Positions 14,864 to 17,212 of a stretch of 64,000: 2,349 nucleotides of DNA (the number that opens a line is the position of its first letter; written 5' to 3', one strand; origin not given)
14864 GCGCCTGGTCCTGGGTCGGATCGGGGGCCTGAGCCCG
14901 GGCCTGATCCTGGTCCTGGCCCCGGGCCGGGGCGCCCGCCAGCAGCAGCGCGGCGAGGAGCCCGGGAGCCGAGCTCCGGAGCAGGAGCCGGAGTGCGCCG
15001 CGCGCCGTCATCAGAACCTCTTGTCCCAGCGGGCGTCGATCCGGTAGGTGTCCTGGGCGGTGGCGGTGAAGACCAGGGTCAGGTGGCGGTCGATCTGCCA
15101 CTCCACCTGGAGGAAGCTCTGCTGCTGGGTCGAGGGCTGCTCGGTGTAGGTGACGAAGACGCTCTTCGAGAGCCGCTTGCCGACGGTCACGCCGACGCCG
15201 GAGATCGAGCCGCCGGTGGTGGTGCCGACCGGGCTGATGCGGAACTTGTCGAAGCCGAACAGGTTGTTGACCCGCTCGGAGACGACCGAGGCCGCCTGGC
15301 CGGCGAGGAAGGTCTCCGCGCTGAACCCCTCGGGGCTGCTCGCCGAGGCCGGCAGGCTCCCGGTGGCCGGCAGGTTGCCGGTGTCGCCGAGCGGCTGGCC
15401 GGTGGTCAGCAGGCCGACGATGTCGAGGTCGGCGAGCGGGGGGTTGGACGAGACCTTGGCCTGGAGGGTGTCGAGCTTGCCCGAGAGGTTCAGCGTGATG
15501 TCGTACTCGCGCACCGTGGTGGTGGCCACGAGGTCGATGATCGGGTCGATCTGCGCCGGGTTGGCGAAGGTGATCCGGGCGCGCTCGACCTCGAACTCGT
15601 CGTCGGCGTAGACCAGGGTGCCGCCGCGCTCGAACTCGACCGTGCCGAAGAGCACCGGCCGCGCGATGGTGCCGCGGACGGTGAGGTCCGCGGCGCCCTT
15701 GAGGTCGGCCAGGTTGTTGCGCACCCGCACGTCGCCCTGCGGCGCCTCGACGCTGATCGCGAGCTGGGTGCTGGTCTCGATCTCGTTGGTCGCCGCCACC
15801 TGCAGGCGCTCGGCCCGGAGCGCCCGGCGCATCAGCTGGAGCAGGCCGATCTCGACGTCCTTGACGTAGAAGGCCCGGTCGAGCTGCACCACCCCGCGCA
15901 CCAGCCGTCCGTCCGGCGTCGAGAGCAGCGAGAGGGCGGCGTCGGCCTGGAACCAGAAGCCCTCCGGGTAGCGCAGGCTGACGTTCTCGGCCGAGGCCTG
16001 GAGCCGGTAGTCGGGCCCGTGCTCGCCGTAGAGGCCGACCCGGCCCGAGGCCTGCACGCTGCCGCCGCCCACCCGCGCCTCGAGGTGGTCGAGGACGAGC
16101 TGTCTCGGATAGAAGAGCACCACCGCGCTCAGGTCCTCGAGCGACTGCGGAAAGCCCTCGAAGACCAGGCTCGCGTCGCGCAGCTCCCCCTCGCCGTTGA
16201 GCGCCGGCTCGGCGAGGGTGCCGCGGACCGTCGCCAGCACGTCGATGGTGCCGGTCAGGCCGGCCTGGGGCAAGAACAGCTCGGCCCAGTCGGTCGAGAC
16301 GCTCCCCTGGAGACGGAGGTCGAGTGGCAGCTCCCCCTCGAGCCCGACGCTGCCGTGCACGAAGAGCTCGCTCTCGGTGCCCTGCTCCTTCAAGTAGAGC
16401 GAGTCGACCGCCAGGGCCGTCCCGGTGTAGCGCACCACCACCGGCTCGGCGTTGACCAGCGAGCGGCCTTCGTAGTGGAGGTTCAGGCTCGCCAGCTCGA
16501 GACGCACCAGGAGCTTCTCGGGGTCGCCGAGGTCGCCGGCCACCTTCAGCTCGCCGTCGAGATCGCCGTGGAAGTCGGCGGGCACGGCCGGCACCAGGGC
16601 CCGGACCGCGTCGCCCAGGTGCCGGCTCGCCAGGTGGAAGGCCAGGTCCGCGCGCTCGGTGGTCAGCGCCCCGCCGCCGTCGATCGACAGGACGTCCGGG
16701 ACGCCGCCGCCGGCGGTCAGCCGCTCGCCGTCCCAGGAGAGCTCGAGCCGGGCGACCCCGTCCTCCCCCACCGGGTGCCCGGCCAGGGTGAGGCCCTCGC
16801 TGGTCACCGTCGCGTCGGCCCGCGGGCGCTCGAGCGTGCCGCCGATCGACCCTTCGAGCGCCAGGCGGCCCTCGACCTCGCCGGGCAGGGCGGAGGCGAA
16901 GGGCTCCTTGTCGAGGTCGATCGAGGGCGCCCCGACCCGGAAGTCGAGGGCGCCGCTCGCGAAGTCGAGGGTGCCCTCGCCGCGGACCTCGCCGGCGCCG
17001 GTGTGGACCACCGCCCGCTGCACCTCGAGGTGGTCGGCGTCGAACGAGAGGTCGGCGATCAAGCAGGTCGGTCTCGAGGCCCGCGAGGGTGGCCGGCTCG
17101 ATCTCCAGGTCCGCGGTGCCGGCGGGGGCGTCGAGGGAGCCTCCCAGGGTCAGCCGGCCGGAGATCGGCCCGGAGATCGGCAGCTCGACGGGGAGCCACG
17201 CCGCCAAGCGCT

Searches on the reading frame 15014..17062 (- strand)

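Call 24: search_protein_families(library=pfam, proteins=[window:15014-17062:-], max_evalue=0.01)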
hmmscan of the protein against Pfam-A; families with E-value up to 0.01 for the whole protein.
window:15014-17062:- (683 aa): 1 family
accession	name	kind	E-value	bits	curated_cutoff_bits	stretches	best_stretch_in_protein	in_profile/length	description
PF04357.19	TamB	-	4.8e-45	154.9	22.4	1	327-683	3-381/381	TamB, inner membrane protein subunit of TAM complex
